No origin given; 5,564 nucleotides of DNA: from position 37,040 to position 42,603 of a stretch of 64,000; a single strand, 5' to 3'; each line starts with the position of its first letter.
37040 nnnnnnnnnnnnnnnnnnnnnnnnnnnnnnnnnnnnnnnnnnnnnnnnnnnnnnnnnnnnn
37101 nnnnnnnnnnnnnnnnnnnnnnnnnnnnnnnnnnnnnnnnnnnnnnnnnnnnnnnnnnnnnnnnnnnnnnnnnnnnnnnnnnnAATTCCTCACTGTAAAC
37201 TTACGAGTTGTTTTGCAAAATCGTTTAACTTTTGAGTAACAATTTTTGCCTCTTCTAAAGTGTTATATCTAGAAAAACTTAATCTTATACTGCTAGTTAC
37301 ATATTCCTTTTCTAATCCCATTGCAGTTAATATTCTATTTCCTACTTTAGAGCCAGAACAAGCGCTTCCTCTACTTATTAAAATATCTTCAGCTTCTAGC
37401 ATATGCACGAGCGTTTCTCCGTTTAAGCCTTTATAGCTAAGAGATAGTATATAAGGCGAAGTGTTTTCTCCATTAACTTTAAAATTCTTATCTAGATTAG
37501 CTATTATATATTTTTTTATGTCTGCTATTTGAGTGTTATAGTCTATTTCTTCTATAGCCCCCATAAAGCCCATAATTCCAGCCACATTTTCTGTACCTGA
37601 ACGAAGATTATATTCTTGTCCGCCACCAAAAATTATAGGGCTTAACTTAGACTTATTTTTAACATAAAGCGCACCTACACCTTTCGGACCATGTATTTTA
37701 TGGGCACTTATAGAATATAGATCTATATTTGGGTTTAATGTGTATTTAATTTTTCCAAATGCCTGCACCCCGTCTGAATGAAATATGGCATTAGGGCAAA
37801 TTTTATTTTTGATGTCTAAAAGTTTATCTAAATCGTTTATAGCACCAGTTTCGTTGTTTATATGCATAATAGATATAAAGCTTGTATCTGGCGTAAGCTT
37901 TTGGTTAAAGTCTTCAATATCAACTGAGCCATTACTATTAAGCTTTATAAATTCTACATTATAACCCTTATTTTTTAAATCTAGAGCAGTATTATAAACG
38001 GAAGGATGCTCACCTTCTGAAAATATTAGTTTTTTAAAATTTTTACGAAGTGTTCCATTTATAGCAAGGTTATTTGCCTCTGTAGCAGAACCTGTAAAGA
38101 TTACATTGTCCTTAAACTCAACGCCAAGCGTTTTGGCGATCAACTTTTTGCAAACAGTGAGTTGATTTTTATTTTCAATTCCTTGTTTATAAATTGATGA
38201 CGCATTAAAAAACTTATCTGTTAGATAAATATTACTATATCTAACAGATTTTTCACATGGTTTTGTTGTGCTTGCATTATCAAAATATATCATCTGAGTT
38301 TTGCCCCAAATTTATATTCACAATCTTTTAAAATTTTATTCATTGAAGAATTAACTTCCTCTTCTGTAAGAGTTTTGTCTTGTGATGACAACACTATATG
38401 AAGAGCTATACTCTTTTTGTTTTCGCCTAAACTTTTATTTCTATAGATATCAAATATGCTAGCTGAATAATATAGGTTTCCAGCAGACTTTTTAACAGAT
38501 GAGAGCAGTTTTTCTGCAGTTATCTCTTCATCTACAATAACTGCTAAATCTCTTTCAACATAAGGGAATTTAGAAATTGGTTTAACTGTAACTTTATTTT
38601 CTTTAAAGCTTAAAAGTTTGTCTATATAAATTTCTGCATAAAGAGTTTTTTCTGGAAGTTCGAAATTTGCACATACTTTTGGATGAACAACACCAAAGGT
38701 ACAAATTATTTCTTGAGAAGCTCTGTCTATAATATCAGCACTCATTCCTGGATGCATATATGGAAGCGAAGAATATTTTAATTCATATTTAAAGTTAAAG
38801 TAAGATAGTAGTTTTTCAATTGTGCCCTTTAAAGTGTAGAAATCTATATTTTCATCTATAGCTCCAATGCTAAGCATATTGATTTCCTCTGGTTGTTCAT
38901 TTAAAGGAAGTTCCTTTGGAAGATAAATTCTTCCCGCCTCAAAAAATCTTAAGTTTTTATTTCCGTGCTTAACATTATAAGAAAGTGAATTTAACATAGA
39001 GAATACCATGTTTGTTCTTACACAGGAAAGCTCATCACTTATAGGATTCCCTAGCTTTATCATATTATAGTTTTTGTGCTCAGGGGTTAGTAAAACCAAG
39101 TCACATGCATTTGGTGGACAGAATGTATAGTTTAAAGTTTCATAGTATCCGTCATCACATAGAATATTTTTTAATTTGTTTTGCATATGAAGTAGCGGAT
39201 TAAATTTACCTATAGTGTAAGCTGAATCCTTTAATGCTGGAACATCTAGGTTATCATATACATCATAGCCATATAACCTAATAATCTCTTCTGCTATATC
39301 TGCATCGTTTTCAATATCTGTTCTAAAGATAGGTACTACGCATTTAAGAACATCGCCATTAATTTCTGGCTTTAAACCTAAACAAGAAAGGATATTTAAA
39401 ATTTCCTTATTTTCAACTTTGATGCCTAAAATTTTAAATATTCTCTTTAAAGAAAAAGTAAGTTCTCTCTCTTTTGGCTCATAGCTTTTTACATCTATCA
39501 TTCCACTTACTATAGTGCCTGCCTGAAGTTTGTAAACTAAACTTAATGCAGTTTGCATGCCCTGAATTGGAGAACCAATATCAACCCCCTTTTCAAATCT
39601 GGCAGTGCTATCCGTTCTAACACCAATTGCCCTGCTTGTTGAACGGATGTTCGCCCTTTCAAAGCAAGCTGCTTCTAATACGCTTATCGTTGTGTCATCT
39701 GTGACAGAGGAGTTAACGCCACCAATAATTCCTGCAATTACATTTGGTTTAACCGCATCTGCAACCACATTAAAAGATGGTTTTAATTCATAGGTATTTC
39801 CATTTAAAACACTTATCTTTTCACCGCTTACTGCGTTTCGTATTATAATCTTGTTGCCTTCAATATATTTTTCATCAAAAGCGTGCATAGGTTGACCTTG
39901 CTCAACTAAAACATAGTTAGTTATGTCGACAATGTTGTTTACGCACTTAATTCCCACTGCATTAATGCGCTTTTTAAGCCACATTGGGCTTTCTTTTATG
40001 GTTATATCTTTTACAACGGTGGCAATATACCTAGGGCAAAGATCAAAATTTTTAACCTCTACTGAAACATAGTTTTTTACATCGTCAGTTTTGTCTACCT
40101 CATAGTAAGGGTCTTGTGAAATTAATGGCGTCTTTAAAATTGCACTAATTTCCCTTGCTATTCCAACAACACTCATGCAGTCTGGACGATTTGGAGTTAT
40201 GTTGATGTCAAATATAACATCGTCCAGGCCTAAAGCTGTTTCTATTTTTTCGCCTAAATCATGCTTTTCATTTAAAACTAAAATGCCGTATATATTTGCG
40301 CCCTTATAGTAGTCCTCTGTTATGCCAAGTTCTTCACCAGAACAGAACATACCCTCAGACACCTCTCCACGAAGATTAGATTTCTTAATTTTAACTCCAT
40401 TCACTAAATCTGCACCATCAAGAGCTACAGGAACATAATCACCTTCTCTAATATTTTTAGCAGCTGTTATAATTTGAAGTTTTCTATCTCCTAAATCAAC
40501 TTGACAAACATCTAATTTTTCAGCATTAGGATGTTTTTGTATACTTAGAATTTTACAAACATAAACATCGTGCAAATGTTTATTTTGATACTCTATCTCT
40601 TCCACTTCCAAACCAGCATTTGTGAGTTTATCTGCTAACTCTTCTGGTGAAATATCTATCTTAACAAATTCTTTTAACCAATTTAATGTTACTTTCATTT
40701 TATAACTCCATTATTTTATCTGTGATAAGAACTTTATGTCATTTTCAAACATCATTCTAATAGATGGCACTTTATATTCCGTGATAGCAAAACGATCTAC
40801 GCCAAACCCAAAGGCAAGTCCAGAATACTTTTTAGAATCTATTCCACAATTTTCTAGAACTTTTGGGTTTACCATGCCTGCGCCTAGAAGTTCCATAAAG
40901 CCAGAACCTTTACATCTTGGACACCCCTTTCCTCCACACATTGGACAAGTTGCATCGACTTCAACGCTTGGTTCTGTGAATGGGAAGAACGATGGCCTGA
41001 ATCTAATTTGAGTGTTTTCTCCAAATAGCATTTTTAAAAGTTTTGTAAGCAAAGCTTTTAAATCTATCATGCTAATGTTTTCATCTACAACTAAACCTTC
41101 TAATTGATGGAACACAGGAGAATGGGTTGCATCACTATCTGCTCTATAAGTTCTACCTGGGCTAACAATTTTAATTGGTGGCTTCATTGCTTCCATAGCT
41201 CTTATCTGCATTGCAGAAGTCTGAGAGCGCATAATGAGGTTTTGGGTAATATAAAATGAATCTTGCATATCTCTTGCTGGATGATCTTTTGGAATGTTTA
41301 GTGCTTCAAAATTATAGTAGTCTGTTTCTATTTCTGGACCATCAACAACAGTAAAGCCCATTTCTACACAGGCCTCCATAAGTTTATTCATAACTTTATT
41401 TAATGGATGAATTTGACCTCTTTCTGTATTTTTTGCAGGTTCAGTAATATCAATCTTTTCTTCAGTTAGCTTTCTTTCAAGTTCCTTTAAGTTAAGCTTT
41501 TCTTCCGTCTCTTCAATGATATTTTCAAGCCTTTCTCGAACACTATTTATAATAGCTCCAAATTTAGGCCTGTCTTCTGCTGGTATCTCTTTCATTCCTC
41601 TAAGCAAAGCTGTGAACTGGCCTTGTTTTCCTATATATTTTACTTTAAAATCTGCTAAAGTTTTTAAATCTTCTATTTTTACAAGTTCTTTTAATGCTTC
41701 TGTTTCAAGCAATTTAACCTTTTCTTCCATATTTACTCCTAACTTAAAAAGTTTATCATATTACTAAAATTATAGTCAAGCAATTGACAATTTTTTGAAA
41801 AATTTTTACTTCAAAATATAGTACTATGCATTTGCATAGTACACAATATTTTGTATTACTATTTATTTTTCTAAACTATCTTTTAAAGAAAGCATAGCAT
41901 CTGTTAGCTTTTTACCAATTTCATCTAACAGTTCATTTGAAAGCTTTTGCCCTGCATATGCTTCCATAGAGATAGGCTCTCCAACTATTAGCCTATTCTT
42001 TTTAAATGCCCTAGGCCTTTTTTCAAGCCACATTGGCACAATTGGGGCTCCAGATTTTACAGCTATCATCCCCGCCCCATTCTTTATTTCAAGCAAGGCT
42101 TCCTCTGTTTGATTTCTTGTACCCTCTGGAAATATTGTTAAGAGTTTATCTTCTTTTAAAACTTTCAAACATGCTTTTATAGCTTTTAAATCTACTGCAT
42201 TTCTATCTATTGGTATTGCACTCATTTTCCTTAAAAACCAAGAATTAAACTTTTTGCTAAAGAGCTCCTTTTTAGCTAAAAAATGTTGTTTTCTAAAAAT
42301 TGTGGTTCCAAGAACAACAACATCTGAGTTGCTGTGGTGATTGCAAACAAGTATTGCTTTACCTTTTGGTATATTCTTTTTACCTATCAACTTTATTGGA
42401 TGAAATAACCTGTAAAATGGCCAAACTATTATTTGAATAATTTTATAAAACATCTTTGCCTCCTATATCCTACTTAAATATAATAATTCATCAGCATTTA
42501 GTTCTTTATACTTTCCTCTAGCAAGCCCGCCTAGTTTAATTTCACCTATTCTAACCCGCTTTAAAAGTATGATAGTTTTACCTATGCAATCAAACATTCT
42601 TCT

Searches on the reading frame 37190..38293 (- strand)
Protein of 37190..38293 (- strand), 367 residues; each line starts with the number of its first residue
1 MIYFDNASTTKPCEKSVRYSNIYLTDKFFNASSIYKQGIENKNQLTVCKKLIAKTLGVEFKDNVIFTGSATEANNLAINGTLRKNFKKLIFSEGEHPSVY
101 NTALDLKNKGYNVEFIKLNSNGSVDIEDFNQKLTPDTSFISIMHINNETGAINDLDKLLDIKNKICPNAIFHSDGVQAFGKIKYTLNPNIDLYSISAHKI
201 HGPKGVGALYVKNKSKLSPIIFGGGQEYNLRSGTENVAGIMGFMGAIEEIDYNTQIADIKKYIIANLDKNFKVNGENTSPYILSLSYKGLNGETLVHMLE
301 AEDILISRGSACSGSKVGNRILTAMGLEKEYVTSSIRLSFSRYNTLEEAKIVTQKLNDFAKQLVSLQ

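Call 28: search_protein_families(library=pfam, proteins=[window:37190-38293:-], max_evalue=0.0001)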
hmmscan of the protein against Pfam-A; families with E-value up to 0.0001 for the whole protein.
window:37190-38293:- (367 aa): 1 family
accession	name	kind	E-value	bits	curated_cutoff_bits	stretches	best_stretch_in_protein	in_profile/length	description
PF00266.25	Aminotran_5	-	1e-62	212.8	21.5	1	2-350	1-369/371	Aminotransferase class-V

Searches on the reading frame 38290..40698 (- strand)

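Call 28: search_protein_families(library=pfam, proteins=[window:38290-40698:-], max_evalue=0.0001)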
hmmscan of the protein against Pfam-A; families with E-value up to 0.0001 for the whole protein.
window:38290-40698:- (802 aa): 6 families
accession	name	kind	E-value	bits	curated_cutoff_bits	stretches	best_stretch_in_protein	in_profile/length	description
PF03483.22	B3_4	-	4.6e-55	186.3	29.3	1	221-391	2-172/174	B3/4 domain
PF17759.6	tRNA_synthFbeta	-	2.9e-48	164.6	22.4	1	492-691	8-213/214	Phenylalanyl tRNA synthetase beta chain CLM domain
PF03147.19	FDX-ACB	-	1.4e-29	102.8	31.1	1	709-802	1-94/94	Ferredoxin-fold anticodon binding domain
PF03484.21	B5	-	7.1e-22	77.8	28.6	1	414-478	2-67/67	tRNA synthetase B5 domain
PF01588.26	tRNA_bind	-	3e-18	66.1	27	1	46-126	2-77/96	Putative tRNA binding domain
PF01409.25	tRNA-synt_2d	-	1.8e-08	34.6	19.8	1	554-683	75-208/246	tRNA synthetases class II core domain (F)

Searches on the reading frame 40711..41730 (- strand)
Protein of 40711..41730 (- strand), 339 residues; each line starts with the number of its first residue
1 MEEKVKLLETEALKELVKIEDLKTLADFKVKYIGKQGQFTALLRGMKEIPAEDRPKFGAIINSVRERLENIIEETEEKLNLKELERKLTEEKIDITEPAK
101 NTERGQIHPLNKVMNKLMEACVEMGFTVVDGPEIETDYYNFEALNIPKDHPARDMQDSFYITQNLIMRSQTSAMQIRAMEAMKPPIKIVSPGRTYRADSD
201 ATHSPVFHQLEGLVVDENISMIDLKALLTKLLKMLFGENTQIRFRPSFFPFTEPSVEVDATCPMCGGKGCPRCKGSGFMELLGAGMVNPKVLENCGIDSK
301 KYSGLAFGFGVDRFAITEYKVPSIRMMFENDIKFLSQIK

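Call 28: search_protein_families(library=pfam, proteins=[window:40711-41730:-], max_evalue=0.0001)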
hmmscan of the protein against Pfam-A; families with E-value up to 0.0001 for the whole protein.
window:40711-41730:- (339 aa): 2 families
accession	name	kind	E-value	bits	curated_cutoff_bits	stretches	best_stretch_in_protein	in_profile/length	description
PF01409.25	tRNA-synt_2d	-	1.4e-95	319.9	19.8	1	92-337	1-245/246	tRNA synthetases class II core domain (F)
PF02912.23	Phe_tRNA-synt_N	-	5.8e-22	77.9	22.3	1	20-88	1-69/69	Aminoacyl tRNA synthetase class II, N-terminal domain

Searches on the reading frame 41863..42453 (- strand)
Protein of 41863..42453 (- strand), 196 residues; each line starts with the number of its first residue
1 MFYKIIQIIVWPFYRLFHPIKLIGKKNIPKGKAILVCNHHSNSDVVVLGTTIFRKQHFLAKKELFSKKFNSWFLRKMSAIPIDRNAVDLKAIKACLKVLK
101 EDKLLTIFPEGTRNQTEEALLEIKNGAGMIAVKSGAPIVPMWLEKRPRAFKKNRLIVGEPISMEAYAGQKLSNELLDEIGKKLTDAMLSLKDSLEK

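Call 28: search_protein_families(library=pfam, proteins=[window:41863-42453:-], max_evalue=0.0001)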
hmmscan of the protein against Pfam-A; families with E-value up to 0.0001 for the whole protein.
window:41863-42453:- (196 aa): 1 family
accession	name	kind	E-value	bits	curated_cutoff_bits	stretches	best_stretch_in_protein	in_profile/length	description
PF01553.26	Acyltransferase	-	2.1e-31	108.9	23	1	20-143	2-131/132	Acyltransferase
